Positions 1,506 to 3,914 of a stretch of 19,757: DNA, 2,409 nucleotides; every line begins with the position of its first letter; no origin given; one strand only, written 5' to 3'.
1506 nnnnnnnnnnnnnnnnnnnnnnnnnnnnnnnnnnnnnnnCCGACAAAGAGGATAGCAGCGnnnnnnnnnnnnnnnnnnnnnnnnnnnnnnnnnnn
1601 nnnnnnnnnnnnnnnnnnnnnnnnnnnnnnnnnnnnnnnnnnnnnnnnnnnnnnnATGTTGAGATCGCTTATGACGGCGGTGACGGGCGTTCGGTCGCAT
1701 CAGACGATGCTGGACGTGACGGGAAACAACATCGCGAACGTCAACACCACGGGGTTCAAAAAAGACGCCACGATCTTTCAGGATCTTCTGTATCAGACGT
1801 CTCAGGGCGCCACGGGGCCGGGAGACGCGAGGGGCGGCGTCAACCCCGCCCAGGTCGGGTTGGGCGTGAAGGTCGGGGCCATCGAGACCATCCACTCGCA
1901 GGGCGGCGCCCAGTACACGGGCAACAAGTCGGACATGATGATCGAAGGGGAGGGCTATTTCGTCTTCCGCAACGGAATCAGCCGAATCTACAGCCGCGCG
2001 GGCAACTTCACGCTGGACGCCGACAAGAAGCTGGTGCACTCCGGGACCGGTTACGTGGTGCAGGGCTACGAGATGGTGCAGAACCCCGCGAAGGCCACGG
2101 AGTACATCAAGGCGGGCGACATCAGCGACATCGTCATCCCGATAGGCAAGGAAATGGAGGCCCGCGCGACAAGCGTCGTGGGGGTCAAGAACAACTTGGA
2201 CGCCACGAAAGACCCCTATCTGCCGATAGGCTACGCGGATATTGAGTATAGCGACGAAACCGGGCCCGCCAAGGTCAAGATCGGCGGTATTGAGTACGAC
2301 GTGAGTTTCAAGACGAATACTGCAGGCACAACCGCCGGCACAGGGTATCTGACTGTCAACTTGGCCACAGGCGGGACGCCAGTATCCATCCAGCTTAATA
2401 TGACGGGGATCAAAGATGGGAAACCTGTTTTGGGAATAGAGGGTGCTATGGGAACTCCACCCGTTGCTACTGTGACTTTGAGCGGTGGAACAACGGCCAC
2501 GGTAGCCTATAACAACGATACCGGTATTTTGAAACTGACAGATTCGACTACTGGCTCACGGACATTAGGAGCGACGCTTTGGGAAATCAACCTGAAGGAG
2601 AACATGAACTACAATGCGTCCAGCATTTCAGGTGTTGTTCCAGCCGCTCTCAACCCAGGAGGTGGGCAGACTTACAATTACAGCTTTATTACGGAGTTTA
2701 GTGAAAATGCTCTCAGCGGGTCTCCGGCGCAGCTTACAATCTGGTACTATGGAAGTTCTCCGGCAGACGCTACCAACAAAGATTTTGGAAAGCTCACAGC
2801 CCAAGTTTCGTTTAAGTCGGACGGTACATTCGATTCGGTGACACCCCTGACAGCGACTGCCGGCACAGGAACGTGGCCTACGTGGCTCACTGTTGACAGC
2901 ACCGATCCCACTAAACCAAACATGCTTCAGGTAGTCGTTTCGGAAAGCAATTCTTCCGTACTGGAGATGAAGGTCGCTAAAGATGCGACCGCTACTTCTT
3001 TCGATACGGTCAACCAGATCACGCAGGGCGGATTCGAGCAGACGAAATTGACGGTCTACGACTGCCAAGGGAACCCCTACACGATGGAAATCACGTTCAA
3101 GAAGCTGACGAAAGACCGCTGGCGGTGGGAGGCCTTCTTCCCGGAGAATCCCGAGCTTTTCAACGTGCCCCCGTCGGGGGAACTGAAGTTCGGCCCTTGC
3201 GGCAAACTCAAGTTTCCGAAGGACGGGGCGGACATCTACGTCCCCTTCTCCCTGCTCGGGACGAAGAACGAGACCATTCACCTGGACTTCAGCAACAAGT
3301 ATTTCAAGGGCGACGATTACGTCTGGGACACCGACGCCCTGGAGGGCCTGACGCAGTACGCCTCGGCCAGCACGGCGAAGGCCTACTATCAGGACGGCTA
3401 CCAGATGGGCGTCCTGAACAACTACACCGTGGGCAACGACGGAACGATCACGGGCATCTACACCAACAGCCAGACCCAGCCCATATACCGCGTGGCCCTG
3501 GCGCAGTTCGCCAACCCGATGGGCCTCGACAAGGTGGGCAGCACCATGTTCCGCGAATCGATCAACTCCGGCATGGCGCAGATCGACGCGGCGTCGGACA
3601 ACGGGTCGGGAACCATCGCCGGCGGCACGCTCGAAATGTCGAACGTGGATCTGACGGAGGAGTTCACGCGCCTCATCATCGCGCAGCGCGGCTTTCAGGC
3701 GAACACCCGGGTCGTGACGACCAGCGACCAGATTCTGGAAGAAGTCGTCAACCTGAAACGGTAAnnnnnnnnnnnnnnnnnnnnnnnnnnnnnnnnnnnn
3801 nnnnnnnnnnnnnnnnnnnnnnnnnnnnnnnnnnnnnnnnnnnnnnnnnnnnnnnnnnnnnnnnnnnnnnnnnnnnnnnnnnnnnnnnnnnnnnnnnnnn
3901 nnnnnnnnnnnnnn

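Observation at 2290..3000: Compositional island inside flgE: the central hook surface domain has much lower GC and different codon usage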

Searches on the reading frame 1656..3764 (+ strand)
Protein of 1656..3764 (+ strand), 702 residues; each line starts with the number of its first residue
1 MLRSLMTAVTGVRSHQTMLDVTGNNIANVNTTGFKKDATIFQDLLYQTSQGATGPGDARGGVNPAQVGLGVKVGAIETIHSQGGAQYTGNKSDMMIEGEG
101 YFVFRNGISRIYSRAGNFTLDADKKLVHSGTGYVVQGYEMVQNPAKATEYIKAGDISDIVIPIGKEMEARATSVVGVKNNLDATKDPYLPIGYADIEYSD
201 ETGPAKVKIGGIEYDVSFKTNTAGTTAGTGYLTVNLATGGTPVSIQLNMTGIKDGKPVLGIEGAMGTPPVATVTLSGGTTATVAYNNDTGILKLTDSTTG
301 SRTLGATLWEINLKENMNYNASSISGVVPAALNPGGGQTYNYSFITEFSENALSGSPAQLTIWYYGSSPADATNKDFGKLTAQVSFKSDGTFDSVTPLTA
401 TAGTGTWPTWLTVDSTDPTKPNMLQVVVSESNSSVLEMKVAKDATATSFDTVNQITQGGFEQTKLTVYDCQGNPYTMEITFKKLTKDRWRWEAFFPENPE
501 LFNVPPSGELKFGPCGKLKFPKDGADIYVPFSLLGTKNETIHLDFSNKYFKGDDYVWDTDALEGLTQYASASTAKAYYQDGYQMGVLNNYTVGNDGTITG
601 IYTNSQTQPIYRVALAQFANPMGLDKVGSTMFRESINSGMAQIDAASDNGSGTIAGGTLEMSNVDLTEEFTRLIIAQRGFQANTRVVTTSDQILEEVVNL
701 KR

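Call 9: search_protein_families(library=pfam, proteins=[window:1656-3764:+])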
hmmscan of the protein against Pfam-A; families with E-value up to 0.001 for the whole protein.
window:1656-3764:+ (702 aa): 4 families
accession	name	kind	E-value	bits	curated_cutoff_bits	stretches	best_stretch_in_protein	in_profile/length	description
PF06429.18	Flg_bbr_C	-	5.2e-16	58.3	23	1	656-700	2-46/46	Flagellar basal body rod FlgEFG protein C-terminal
PF07559.19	FlgE_D2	-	1.1e-12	49.1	22.7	1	448-582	11-142/142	Flagellar basal body protein FlaE D2 domain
PF22692.1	LlgE_F_G_D1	-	7e-09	36.2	27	1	95-158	1-44/64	Flagellar hook protein FlgE/F/G D1 domain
PF00460.25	Flg_bb_rod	-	6.2e-08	32.9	20.7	1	7-35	3-31/31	Flagella basal body rod protein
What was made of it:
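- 3006..3764 (+): C-terminal conserved part (D2, the C-terminal half of D1, and D0), codons 451-702, with GC3 of 0.87-0.95. Pfam FlgE_D2 covers aa 448-582 and Flg_bbr_C covers aa 656-700 (call 9).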

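Call 12: find_homologous_proteins(query=window:1656-3764:+)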
Query window:1656-3764:+ (702 aa): 3966 proteins with E <= 0.001 among 8000 candidates; the best 120 are listed.
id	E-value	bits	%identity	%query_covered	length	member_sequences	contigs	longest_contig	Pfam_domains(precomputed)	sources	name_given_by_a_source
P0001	0.0e+0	1561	100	99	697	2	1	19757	PF06429.19,PF00460.26,PF22692.2,PF07559.20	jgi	jgi:flagellar hook protein FlgE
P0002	0.0e+0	1055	72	99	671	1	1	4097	PF06429.19,PF00460.26,PF22692.2,PF07559.20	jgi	jgi:flagellar hook protein FlgE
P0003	0.0e+0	1011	70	99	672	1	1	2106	PF06429.19,PF00460.26,PF22692.2,PF07559.20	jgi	jgi:flagellar hook protein FlgE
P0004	5.3e-298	1008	71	98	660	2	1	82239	PF06429.19,PF00460.26,PF22692.2,PF07559.20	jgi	jgi:flagellar hook protein FlgE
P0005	3.8e-296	1002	70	99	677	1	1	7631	PF06429.19,PF00460.26,PF22692.2,PF07559.20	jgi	jgi:flagellar hook protein FlgE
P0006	4.3e-245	833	63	98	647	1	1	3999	PF06429.19,PF00460.26,PF22692.2,PF07559.20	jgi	jgi:flagellar hook protein FlgE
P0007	1.2e-244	832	62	100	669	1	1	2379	PF06429.19,PF00460.26,PF22692.2,PF07559.20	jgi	jgi:flagellar hook protein FlgE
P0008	3.1e-239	814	61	99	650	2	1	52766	PF06429.19,PF00460.26,PF22692.2,PF07559.20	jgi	jgi:flagellar hook protein FlgE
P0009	2.0e-238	811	61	99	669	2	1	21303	PF06429.19,PF00460.26,PF22692.2,PF07559.20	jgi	jgi:flagellar hook protein FlgE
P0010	1.3e-231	789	58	99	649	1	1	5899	PF06429.19,PF00460.26,PF22692.2,PF07559.20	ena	-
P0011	2.0e-229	782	55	100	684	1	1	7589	PF06429.19,PF00460.26,PF22692.2,PF07559.20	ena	-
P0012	4.6e-229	780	62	53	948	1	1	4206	PF06429.19,PF00460.26,PF22692.2,PF07559.20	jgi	jgi:flagellar hook-basal body protein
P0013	6.3e-228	777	57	100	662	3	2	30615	PF06429.19,PF00460.26,PF22692.2,PF07559.20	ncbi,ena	-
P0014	5.2e-226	770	55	100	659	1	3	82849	PF06429.19,PF00460.26,PF22692.2,PF07559.20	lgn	-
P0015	6.5e-224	763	55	100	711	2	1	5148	PF06429.19,PF00460.26,PF22692.2,PF07559.20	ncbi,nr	ncbi:flagellar hook protein FlgE [Synergistales bacterium]|nr:flagellar hook protein FlgE [Synergist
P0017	4.3e-223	761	56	99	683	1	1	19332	PF06429.19,PF00460.26,PF22692.2,PF07559.20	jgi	jgi:flagellar hook protein FlgE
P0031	8.2e-197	674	51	100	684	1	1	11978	PF06429.19,PF00460.26,PF22692.2,PF07559.20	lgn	-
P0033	4.5e-195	668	52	100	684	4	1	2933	PF06429.19,PF00460.26,PF22692.2,PF07559.20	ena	-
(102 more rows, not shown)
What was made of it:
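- The window is a whole metagenome contig (call 12).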

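Call 15: find_related_loci(query=window:1656-3764:+, collection=metagenome_contigs, flank=10000)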
Query window:1656-3764:+ (702 aa) in metagenome_contigs; peptide patterns used: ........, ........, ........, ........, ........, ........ (x = any residue, [..] = any of these).
39 stretches matched a pattern; 1 encode a relative of the query (tblastn E <= 1e-3); 1 distinct loci.
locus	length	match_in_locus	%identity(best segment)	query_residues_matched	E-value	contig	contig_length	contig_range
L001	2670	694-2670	52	1-671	0e+0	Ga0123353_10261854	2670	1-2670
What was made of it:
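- Tried and rejected: It returned a single locus at 52% identity (call 15) and was of little use.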

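Call 16: find_related_loci(query=A1, collection=genome_contigs, flank=10000)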
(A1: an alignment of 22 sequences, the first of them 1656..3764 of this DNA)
Query A1 (702 aa) in genome_contigs; peptide patterns used: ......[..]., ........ (x = any residue, [..] = any of these).
600 stretches matched a pattern (row limit reached: there are more); 559 encode a relative of the query (tblastn E <= 1e-3); the best 80 are kept; 80 distinct loci.
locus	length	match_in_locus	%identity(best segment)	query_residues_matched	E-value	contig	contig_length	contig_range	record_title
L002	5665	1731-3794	55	1-702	0e+0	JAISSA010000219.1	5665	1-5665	MAG: Synergistaceae bacterium isolate Kf353_bin90 k119_5257744, whole genome shotgun sequence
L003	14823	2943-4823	43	1-702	2e-152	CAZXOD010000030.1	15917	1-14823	MAG TPA_asm: uncultured Synergistaceae bacterium isolate binchicken_co45_692 genome assembly, contig: NODE_6362_length_1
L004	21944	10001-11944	40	1-702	1e-146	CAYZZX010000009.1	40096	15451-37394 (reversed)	MAG TPA_asm: uncultured Synergistaceae bacterium isolate binchicken_co59_710 genome assembly, contig: NODE_1619_length_4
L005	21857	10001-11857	41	1-702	3e-143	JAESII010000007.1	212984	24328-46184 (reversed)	MAG: Synergistaceae bacterium isolate MAG3 JKF15_7, whole genome shotgun sequence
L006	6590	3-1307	47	231-702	4e-116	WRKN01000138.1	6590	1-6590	MAG: Synergistaceae bacterium isolate Th196P3bin106 Ga0099364_10030148, whole genome shotgun sequence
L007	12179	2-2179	43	116-702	5e-93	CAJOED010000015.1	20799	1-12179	uncultured Synergistales bacterium isolate Red_deer_1_mag_68 genome assembly, contig: scaffold_5835, whole genome shotgu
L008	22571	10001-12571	43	1-702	2e-89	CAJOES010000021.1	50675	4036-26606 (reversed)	uncultured Synergistales bacterium isolate Red_deer_3_mag_106 genome assembly, contig: scaffold_2401, whole genome shotg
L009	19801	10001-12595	39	1-702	1e-86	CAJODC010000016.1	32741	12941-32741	uncultured Synergistales bacterium isolate Red_deer_2_mag_118 genome assembly, contig: scaffold_1117, whole genome shotg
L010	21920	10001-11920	33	1-702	2e-79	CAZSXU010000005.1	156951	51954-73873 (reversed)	MAG TPA_asm: uncultured bacterium isolate binchicken_co334_235 genome assembly, contig: NODE_83_length_156951_cov_91.172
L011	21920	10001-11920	32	1-702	2e-78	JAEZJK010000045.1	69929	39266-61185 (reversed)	MAG: Bacillota bacterium isolate OH_CDB_235 k127_1877124, whole genome shotgun sequence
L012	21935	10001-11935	32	1-702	2e-73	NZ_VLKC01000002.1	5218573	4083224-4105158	Sporomusa sp. KB1 SalpaDRAFT_Scaffold1.2, whole genome shotgun sequence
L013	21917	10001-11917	30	1-701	7e-69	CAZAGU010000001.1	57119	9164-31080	MAG TPA_asm: uncultured bacterium isolate SRP191223_co2_100 genome assembly, contig: NODE_84_length_57119_cov_6.481442,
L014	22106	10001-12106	29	4-702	3e-65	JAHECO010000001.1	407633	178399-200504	MAG: Candidatus Kryptoniota bacterium isolate Ww171 NODE_3_length_407633_cov_4.714948, whole genome shotgun sequence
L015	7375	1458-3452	47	1-701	3e-62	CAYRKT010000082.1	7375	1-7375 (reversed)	MAG TPA_asm: uncultured Synergistia bacterium isolate binchicken_co170_59 genome assembly, contig: NODE_3233_length_7375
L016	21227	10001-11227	41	1-702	1e-50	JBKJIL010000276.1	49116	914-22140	MAG: Acidimicrobiales bacterium isolate ant_bin.159 S1Ck117_4569923_flag_1_multi_15.9985_len_49116, whole genome shotgun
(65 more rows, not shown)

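Call 17: find_encoding_contigs(protein=P0004, flank=10000, max_places=2)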
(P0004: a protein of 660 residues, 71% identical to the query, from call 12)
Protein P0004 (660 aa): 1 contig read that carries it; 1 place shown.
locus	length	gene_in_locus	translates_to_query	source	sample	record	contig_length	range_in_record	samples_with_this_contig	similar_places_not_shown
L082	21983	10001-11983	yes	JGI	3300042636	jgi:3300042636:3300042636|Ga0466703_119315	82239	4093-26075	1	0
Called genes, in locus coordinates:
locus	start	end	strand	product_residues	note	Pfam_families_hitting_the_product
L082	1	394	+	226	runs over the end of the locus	PF00300:His_Phos_1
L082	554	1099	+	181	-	PF04542:Sigma70_r2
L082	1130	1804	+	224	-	-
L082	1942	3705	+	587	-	PF07244:POTRA, PF01103:Omp85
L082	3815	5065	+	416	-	-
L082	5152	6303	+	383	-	PF25087:GMPPB_C (faint), PF00132:Hexapep (weak), PF25084:LbH_EIF2B (weak), PF00132:Hexapep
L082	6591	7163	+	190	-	PF03331:LpxC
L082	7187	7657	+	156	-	PF22817:ApeP-like, PF07977:FabA, PF22818:ApeI-like, PF03061:4HBT (faint)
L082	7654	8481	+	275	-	PF25087:GMPPB_C (faint), PF25084:LbH_EIF2B (faint), PF00132:Hexapep, PF13720:Acetyltransf_11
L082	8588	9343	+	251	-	PF02527:GidB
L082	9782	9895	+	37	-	-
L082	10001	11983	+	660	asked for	PF00460:Flg_bb_rod (weak), PF22692:LlgE_F_G_D1, PF07559:FlgE_D2, PF06429:Flg_bbr_C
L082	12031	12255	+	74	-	PF06289:FlbD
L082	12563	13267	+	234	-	PF01618:MotA_ExbB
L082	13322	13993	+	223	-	PF13677:MotB_plug, PF00691:OmpA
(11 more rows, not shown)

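Call 18: find_encoding_contigs(protein=P0008, flank=10000, max_places=2)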
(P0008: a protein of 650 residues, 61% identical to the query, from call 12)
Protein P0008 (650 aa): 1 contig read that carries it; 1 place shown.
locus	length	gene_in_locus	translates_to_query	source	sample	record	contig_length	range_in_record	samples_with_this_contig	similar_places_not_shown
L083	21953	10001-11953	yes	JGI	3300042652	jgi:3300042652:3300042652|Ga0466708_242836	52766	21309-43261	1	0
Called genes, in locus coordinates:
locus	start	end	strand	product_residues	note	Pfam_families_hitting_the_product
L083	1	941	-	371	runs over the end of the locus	-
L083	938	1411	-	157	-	-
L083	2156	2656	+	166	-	-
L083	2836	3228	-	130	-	-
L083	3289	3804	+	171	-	PF07456:Hpre_diP_synt_I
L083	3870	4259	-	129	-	PF01814:Hemerythrin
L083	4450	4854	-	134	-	PF02082:Rrf2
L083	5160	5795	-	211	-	PF01205:Impact_N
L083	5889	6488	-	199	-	PF11969:DcpS_C, PF01230:HIT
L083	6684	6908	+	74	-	PF01610:DDE_Tnp_ISL3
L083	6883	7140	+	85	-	-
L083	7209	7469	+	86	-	-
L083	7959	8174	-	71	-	-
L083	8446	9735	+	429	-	PF00460:Flg_bb_rod, PF22692:LlgE_F_G_D1, PF07559:FlgE_D2, PF06429:Flg_bbr_C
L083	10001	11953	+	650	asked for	PF00460:Flg_bb_rod (weak), PF22692:LlgE_F_G_D1 (weak), PF07559:FlgE_D2, PF06429:Flg_bbr_C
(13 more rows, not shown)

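Call 19: find_encoding_contigs(protein=P0009, flank=10000, max_places=2)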
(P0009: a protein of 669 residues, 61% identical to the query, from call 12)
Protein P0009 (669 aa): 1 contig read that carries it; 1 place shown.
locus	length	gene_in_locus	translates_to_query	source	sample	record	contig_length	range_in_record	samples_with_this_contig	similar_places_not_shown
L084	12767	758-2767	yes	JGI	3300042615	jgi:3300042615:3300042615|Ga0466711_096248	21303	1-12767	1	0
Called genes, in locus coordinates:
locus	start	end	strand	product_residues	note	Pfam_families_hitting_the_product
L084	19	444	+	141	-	PF06429:Flg_bbr_C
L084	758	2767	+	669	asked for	PF00460:Flg_bb_rod, PF22692:LlgE_F_G_D1, PF07559:FlgE_D2, PF06429:Flg_bbr_C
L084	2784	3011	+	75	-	PF06289:FlbD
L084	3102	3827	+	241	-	PF01618:MotA_ExbB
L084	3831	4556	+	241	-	PF13677:MotB_plug, PF00691:OmpA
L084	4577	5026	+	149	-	PF03748:FliL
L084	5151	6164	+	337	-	PF02154:FliM, PF01052:FliMN_C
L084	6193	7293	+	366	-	PF01052:FliMN_C, PF28396:SepQ_C (weak)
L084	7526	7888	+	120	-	PF00072:Response_reg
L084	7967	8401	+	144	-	-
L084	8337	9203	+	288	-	PF00813:FliP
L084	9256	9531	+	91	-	PF01313:Bac_export_3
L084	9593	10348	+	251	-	PF01311:Bac_export_1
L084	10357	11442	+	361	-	PF01312:Bac_export_2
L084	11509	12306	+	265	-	-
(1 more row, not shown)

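Call 20: find_encoding_contigs(protein=P0005, flank=10000, max_places=1)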
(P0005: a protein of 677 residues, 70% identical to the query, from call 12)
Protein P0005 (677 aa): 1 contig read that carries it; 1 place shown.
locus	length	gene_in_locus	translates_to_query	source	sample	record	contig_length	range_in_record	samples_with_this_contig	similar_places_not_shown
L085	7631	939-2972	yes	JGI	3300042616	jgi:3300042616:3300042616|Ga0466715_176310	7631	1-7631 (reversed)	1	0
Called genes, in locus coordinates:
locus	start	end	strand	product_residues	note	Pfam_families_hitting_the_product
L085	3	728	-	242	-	?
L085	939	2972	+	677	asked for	PF00460:Flg_bb_rod, PF22692:LlgE_F_G_D1, PF07559:FlgE_D2, PF06429:Flg_bbr_C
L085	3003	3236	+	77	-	PF06289:FlbD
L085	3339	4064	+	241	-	PF20560:MotA_N (faint), PF01618:MotA_ExbB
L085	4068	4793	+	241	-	PF13677:MotB_plug, PF00691:OmpA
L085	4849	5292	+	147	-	PF03748:FliL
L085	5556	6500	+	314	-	PF02154:FliM, PF01052:FliMN_C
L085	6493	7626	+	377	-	PF28396:SepQ_C (weak), PF01052:FliMN_C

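Call 21: find_encoding_contigs(protein=P0002, flank=10000, max_places=1)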
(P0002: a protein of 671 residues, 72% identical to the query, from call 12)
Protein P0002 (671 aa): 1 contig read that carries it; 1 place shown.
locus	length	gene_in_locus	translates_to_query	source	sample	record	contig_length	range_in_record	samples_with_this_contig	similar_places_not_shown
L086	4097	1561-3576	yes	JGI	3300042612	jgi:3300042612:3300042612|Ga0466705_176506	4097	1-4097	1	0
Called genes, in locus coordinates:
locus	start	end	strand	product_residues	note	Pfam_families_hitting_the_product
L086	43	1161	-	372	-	PF13173:AAA_14, PF13401:AAA_22 (faint), PF00004:AAA (faint), PF13635:DUF4143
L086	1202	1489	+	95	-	-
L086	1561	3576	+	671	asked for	PF00460:Flg_bb_rod, PF22692:LlgE_F_G_D1, PF07559:FlgE_D2, PF06429:Flg_bbr_C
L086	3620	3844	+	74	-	PF06289:FlbD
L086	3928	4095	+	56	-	?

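Call 22: find_encoding_contigs(protein=P0013, flank=10000, max_places=1)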
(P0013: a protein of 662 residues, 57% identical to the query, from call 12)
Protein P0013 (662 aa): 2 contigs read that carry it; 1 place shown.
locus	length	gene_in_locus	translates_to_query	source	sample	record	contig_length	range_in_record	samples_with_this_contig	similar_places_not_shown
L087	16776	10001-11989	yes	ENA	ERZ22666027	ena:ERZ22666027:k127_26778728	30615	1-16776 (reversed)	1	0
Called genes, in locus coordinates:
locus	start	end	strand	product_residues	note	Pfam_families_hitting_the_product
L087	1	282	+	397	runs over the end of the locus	PF12704:MacB_PCD (weak)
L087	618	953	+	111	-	PF02049:FliE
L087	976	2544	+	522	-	PF01514:YscJ_FliF, PF08345:YscJ_FliF_C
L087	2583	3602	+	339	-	PF14842:FliG_N, PF14841:FliG_M, PF14842:FliG_N (weak), PF01706:FliG_C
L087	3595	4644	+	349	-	PF02108:FliH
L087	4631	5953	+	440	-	PF00006:ATP-synt_ab, PF18269:T3SS_ATPase_C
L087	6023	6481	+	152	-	PF02050:FliJ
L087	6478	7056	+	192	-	PF13406:SLT_2 (faint), PF01464:SLT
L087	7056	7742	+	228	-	PF03448:MgtE_N (weak)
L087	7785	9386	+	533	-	PF02120:Flg_hook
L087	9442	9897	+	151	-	PF03963:FlgD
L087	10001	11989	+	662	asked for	PF00460:Flg_bb_rod, PF22692:LlgE_F_G_D1 (weak), PF07559:FlgE_D2, PF06429:Flg_bbr_C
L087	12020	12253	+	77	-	PF06289:FlbD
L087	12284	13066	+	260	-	PF20560:MotA_N, PF01618:MotA_ExbB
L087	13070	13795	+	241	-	PF13677:MotB_plug, PF00691:OmpA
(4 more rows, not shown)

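Call 23: find_encoding_contigs(protein=P0017, flank=10000, max_places=1)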
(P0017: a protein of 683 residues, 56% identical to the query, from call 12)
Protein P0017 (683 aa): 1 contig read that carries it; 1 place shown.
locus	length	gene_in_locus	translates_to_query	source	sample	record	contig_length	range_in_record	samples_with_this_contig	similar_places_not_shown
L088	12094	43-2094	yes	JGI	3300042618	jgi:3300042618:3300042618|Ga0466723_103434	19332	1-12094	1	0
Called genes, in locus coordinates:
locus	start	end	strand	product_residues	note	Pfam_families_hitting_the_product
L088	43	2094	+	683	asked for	PF00460:Flg_bb_rod (weak), PF22692:LlgE_F_G_D1, PF07559:FlgE_D2, PF06429:Flg_bbr_C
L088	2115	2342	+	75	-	PF06289:FlbD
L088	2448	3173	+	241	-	PF01618:MotA_ExbB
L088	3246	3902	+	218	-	PF13677:MotB_plug, PF00691:OmpA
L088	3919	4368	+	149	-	PF03748:FliL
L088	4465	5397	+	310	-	PF02154:FliM, PF01052:FliMN_C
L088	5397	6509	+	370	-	PF01052:FliMN_C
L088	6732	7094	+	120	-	PF00072:Response_reg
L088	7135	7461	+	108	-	-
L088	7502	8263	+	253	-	PF00813:FliP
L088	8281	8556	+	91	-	PF01313:Bac_export_3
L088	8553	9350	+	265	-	PF01311:Bac_export_1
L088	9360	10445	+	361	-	PF01312:Bac_export_2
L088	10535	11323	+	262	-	-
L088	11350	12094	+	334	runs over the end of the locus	-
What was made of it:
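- On FlgE flagellar hook protein: The order is the same in seven relatives (calls 17-23).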

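Call 52: predict_structure(alignment_id=A2)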
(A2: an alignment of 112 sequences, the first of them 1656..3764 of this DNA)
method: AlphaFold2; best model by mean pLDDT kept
length: 702 residues; sequences in the alignment: 112
mean_pLDDT: 81.6   pTM: 0.71
mean pLDDT of the five models: 81.6, 80.8, 79.0, 78.5, 78.5
residues with pLDDT >= 90: 382; 70-90: 168; 50-70: 59; < 50: 93
segments of 3 or more residues with pLDDT < 50: 1-77, 665-668, 680-689
pLDDT, mean of each block of 10 residues (from residue 1): 39 45 44 38 35 40 38 48 79 90 92 90 90 93 85 94 92 94 93 77 84 93 84 92 93 95 78 91 95 96 95 94 83 72 92 86 87 83 89 93 73 68 91 95 86 93 95 95 91 94 88 91 94 92 94 88 92 90 94 95 94 94 82 90 90 88 52 53 44 60 49
secondary structure, 60 per line:
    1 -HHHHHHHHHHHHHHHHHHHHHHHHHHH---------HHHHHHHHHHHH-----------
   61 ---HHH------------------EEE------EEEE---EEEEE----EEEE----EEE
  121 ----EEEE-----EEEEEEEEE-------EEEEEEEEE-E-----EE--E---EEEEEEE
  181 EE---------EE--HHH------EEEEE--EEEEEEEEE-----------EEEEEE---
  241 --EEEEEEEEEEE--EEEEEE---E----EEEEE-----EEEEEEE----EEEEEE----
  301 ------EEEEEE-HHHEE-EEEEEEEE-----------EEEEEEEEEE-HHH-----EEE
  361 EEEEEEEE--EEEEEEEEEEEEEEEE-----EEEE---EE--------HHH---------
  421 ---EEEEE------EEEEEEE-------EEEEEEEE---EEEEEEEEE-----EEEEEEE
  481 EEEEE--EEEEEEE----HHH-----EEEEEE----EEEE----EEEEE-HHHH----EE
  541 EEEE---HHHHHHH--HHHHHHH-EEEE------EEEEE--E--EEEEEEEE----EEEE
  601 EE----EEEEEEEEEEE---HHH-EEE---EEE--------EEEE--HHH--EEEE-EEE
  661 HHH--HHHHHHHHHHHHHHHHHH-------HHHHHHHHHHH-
elements in order (helices of 4 or more, strands of 3 or more residues): H2-28 H38-49 E85-87 E94-97 E101-105 E110-113 E118-120 E125-128 E134-142 E150-158 E174-182 E205-209 E212-220 E232-237 E243-253 E256-261 E270-274 E280-286 E291-296 E307-312 E320-327 E339-348 E358-368 E371-386 E392-395 E424-428 E435-441 E449-456 E460-468 E474-485 E488-494 E507-512 E517-520 E525-529 H531-534 E539-544 H548-554 H557-563 E565-568 E575-579 E585-592 E597-602 E607-617 E625-627 E631-633 E642-645 E653-656 E658-660 H666-683 H691-701
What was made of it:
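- On FlgE flagellar hook protein: AF2 model has pLDDT 81.6 (call 52).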

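Call 54: find_encoding_contigs(protein=P0031, flank=3000, max_places=1)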
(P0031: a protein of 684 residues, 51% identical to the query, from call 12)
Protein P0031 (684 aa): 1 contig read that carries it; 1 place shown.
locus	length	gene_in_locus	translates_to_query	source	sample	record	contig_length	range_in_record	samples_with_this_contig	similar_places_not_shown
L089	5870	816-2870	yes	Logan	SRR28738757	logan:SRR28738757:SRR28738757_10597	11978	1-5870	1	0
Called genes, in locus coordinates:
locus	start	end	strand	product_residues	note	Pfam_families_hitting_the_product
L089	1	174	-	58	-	?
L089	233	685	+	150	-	PF03963:FlgD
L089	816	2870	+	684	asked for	PF00460:Flg_bb_rod, PF22692:LlgE_F_G_D1, PF07559:FlgE_D2, PF06429:Flg_bbr_C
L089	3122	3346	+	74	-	PF06289:FlbD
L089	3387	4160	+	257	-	PF20560:MotA_N, PF01618:MotA_ExbB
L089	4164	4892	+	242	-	PF13677:MotB_plug, PF00691:OmpA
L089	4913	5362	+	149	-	PF03748:FliL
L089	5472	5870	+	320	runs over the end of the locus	PF02154:FliM, PF01052:FliMN_C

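Call 55: find_encoding_contigs(protein=P0033, flank=3000, max_places=1)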
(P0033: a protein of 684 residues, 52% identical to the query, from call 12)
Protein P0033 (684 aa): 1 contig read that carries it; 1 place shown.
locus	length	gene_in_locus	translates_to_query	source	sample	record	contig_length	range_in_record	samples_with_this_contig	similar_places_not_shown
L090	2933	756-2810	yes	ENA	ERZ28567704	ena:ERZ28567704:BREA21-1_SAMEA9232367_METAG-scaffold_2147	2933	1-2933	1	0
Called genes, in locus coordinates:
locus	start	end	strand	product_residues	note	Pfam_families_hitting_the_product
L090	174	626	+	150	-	PF03963:FlgD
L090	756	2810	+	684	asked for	PF00460:Flg_bb_rod, PF22692:LlgE_F_G_D1, PF07559:FlgE_D2, PF06429:Flg_bbr_C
